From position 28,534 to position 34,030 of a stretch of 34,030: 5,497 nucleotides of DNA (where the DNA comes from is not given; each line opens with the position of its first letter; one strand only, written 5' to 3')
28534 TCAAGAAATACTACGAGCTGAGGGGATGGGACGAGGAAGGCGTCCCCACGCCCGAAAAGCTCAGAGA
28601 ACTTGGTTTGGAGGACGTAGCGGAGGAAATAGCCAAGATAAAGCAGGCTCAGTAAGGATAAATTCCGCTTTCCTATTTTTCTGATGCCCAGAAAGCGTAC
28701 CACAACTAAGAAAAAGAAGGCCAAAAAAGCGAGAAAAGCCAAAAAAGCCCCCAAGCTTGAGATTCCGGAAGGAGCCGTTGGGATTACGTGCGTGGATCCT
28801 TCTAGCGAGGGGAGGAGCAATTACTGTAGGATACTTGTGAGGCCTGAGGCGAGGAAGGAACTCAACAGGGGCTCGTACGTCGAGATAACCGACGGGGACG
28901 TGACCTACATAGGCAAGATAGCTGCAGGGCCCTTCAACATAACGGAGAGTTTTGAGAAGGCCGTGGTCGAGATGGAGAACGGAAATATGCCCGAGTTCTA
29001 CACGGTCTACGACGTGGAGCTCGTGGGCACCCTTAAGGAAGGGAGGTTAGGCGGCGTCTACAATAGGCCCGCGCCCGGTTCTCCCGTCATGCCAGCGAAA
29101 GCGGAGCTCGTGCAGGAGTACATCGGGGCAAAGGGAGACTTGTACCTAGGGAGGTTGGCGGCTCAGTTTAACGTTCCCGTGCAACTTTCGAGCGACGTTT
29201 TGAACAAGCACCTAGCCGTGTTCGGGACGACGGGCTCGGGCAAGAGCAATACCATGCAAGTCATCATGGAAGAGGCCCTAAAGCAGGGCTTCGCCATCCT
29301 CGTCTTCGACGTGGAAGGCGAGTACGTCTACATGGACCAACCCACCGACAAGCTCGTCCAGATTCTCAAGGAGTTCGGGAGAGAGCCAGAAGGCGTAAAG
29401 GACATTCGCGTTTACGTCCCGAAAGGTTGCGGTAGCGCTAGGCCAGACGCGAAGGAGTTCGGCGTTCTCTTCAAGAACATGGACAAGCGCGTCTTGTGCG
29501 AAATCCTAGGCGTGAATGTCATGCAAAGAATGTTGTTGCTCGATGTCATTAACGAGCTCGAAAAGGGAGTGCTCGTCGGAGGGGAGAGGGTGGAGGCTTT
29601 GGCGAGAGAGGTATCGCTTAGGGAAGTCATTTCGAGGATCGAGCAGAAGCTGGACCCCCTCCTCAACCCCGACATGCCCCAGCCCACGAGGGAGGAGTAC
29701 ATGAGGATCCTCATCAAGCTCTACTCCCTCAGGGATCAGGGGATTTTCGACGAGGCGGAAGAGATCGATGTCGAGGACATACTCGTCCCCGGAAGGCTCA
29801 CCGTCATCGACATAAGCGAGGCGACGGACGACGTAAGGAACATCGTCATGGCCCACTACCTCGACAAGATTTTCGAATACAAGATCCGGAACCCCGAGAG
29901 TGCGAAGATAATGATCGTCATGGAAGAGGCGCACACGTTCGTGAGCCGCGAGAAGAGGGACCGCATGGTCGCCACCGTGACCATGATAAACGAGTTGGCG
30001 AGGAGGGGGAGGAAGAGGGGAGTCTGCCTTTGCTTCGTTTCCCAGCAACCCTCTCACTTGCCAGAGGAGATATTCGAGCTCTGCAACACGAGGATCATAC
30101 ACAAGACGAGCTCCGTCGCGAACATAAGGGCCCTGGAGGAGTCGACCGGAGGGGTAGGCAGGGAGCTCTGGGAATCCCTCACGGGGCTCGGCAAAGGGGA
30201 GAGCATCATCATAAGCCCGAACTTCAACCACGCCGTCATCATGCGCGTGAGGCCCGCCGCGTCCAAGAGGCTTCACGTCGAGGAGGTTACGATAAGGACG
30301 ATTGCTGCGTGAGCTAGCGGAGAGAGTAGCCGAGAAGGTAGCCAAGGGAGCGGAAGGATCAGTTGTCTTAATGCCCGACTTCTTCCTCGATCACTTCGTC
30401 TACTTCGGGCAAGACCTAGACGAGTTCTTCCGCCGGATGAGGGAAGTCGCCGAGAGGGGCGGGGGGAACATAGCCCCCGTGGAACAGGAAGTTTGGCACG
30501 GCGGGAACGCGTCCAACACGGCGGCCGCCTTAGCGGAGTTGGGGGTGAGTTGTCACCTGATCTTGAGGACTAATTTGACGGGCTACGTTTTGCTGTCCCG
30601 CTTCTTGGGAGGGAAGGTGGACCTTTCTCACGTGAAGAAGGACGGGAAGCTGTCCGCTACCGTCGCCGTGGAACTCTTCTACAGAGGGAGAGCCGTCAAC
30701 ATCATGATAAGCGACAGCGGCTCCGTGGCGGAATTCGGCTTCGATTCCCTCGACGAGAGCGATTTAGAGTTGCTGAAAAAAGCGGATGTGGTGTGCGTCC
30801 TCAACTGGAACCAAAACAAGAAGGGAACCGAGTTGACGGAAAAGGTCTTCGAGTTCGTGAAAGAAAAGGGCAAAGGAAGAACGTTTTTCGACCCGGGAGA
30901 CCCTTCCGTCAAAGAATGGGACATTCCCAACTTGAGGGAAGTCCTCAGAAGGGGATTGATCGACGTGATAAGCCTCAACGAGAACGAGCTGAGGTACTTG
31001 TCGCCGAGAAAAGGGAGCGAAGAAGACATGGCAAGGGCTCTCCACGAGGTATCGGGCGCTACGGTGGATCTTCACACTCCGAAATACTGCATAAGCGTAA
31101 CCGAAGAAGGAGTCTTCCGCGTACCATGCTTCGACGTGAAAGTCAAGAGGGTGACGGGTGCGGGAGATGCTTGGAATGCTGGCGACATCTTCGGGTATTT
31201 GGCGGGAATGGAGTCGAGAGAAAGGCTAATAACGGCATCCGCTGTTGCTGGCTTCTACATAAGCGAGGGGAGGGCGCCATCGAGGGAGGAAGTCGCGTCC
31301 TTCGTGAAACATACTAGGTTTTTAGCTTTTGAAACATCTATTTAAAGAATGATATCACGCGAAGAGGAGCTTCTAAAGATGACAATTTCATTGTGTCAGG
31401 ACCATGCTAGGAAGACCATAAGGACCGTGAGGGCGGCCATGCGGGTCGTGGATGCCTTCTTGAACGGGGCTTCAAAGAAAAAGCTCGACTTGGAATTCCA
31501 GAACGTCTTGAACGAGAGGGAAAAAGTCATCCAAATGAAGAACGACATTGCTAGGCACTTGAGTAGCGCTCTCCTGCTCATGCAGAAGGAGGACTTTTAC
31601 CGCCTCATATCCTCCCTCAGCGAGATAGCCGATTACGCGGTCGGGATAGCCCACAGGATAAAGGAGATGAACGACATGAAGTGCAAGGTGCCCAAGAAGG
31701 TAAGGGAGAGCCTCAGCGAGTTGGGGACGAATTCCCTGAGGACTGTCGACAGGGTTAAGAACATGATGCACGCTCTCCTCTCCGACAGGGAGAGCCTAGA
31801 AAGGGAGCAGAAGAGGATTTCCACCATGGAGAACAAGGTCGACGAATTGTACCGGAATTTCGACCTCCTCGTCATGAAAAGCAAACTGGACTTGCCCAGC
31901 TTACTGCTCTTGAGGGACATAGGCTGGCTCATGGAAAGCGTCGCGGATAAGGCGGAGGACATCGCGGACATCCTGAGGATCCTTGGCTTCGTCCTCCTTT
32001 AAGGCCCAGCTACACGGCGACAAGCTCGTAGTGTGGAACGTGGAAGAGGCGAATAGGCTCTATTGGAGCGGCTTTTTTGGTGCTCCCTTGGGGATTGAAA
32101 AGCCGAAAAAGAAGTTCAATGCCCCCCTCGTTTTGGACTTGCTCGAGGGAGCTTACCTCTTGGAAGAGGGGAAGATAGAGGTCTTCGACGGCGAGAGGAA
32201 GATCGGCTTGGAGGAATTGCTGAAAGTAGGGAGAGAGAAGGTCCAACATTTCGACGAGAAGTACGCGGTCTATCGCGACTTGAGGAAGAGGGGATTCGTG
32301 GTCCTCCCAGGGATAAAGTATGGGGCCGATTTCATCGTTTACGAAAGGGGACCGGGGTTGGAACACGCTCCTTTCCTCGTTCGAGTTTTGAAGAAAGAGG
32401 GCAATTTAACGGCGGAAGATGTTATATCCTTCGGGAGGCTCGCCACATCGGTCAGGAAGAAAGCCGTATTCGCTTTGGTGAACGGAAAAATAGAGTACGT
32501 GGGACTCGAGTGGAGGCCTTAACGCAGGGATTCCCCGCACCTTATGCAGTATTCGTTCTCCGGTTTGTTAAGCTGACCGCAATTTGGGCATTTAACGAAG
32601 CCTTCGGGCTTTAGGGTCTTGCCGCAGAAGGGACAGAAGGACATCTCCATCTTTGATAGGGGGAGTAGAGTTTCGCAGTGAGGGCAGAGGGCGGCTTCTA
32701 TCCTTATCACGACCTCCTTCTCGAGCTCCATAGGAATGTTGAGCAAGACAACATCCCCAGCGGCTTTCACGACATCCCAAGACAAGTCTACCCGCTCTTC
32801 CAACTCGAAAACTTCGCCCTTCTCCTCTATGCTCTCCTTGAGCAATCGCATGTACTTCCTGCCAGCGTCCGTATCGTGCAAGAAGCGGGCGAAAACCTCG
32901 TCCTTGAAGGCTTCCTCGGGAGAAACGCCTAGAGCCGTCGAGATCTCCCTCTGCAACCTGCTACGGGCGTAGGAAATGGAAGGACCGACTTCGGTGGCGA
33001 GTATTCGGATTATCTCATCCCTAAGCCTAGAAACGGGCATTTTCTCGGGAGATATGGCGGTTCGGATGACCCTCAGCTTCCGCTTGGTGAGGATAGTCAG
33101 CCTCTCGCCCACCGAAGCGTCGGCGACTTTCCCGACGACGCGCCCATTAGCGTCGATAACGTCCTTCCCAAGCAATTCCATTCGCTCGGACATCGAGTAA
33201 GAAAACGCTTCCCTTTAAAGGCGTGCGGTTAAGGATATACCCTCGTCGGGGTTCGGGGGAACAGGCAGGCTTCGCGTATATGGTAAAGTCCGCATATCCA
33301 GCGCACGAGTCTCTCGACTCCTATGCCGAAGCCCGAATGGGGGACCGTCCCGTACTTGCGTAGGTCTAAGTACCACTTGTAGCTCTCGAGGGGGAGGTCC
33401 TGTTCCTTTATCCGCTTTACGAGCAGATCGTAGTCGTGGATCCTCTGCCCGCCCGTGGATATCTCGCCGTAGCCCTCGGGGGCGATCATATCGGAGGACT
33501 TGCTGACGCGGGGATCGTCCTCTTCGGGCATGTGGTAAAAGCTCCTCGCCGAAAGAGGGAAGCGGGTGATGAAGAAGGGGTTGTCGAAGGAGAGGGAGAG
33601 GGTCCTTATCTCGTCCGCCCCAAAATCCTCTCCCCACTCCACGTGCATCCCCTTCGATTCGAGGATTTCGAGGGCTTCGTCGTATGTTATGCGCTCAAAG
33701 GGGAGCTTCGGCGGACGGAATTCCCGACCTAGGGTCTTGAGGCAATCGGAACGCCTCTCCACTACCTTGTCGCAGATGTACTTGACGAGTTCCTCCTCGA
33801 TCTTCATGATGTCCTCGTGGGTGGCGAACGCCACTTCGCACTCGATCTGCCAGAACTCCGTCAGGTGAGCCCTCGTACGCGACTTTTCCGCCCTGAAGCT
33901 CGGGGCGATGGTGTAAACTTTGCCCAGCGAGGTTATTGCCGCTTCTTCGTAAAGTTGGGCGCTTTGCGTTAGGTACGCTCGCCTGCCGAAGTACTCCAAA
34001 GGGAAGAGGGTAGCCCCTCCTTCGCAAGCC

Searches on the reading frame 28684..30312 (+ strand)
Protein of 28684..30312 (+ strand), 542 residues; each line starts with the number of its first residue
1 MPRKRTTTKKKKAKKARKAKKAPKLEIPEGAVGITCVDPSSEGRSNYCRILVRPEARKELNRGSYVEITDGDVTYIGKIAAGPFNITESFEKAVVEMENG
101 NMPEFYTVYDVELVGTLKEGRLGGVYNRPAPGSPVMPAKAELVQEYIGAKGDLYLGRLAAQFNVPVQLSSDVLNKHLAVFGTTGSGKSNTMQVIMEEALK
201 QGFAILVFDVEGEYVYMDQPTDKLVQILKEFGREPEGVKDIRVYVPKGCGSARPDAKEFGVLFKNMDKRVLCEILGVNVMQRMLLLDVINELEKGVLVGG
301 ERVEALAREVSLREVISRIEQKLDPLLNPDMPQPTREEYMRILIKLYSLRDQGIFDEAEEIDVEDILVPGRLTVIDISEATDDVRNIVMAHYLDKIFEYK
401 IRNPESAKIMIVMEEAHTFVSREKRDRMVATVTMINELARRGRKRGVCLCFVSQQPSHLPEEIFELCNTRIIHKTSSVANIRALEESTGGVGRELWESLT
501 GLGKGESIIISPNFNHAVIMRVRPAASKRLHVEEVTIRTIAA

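Call 9: search_protein_families(library=pfam, proteins=[window:28684-30312:+], max_evalue=0.01)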
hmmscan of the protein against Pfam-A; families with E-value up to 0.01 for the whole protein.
window:28684-30312:+ (542 aa): 9 families
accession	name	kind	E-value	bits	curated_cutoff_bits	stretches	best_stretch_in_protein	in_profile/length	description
PF01935.23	DUF87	-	8e-32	111.6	23.2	1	154-396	2-220/220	Helicase HerA, central domain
PF05872.18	HerA_C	-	9.5e-12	44.8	22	2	163-235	10-85/502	Helicase HerA-like C-terminal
PF10412.15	TrwB_AAD_bind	-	5.8e-08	32.5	20.5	1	168-223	9-66/387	Type IV secretion-system coupling protein DNA-binding domain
PF01580.24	FtsK_SpoIIIE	-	3.8e-05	23.7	24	1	166-196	31-61/221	FtsK/SpoIIIE family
PF12846.13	AAA_10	-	0.00044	19.8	27.5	0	174-213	21-60/362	AAA-like domain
PF13401.12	AAA_22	-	0.00075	20.2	27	0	175-237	6-64/130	AAA domain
PF00004.35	AAA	-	0.0023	18.8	21.2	0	389-471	42-127/131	ATPase family associated with various cellular activities (AAA)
PF19044.6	P-loop_TraG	-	0.0037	16.4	25.8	0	172-214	27-69/413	TraG P-loop domain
PF00270.35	DEAD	-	0.0088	16.2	26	0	174-225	14-58/167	DEAD/DEAH box helicase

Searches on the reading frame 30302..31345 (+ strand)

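Call 9: search_protein_families(library=pfam, proteins=[window:30302-31345:+], max_evalue=0.01)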
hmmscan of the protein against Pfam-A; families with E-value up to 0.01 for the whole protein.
window:30302-31345:+ (347 aa): 2 families
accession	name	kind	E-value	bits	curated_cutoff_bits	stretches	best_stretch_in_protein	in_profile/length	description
PF00294.29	PfkB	-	1.1e-20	74.6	25.8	1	58-323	27-293/302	pfkB family carbohydrate kinase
PF25270.1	Khk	-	1.1e-09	38.5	35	1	223-336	244-363/365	Prokaryotic ketohexokinase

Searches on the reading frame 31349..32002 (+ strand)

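Call 9: search_protein_families(library=pfam, proteins=[window:31349-32002:+], max_evalue=0.01)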
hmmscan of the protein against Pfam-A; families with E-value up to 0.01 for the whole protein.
window:31349-32002:+ (217 aa): 2 families
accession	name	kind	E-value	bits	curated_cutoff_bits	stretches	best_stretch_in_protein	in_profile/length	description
PF01865.21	PhoU_div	-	2.8e-13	50.1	24.4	1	16-212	13-211/214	Protein of unknown function DUF47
PF01895.24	PhoU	-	8e-07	29.8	23.5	1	136-208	12-88/89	PhoU domain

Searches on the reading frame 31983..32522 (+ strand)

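Call 9: search_protein_families(library=pfam, proteins=[window:31983-32522:+], max_evalue=0.01)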
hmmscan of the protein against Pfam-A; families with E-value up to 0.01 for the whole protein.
window:31983-32522:+ (179 aa): 2 families
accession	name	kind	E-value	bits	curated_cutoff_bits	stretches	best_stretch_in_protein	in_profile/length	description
PF01974.23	tRNA_int_endo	-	3e-31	107.8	27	1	90-172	1-85/85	tRNA intron endonuclease, catalytic C-terminal domain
PF02778.19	tRNA_int_endo_N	-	2.1e-18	66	21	1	7-80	2-67/67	tRNA intron endonuclease, N-terminal domain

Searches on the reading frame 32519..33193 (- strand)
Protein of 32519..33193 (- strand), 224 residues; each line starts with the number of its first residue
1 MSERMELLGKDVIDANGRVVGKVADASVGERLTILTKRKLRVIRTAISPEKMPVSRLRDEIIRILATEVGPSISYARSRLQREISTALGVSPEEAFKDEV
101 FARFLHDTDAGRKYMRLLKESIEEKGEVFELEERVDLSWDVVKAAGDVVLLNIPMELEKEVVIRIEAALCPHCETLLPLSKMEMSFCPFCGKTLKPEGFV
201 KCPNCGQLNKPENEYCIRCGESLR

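Call 9: search_protein_families(library=pfam, proteins=[window:32519-33193:-], max_evalue=0.01)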
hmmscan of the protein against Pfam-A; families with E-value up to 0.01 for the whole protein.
window:32519-33193:- (224 aa): 10 families
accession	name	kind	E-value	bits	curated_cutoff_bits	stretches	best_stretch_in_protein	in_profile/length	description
PF12773.13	DZR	-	1.6e-08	35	27.3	1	170-220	1-45/45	Double zinc ribbon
PF13248.11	Zn_ribbon_3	-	4.1e-08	32.9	27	1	199-221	2-24/26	zinc-ribbon domain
PF13240.11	Zn_Ribbon_1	-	8.9e-08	32.1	25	1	201-222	1-22/23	zinc-ribbon domain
PF24460.1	DUF7575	-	0.00031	20.5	28.5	0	200-223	4-27/28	Domain of unknown function (DUF7575)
PF24463.1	DUF7577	-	0.00048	20.1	28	1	200-224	3-27/27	Domain of unknown function (DUF7577)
PF17032.10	Zn_ribbon_15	-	0.0005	21.3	28.9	0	182-220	35-73/73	zinc-ribbon family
PF05239.21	PRC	-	0.00055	20.3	21.2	0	6-25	8-27/78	PRC-barrel domain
PF10571.15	UPF0547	-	0.0022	18.5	29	0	170-191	3-21/26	Uncharacterised protein family UPF0547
PF12172.15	zf-ChsH2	-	0.0026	17.9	23.2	0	201-221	13-33/37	ChsH2, rubredoxin-like zinc ribbon domain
PF18912.6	DZR_2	-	0.0042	17.3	27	0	166-205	20-55/56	Double zinc ribbon domain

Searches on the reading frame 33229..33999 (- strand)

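Call 9: search_protein_families(library=pfam, proteins=[window:33229-33999:-], max_evalue=0.01)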
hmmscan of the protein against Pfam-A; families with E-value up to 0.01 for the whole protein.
window:33229-33999:- (256 aa): 2 families
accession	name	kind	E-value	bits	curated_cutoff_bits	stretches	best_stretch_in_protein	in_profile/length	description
PF00152.25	tRNA-synt_2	-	1.3e-62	212.1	25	1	9-250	74-307/308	tRNA synthetases class II (D, K and N)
PF01409.25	tRNA-synt_2d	-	0.0079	16.1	19.8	0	27-81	104-159/246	tRNA synthetases class II core domain (F)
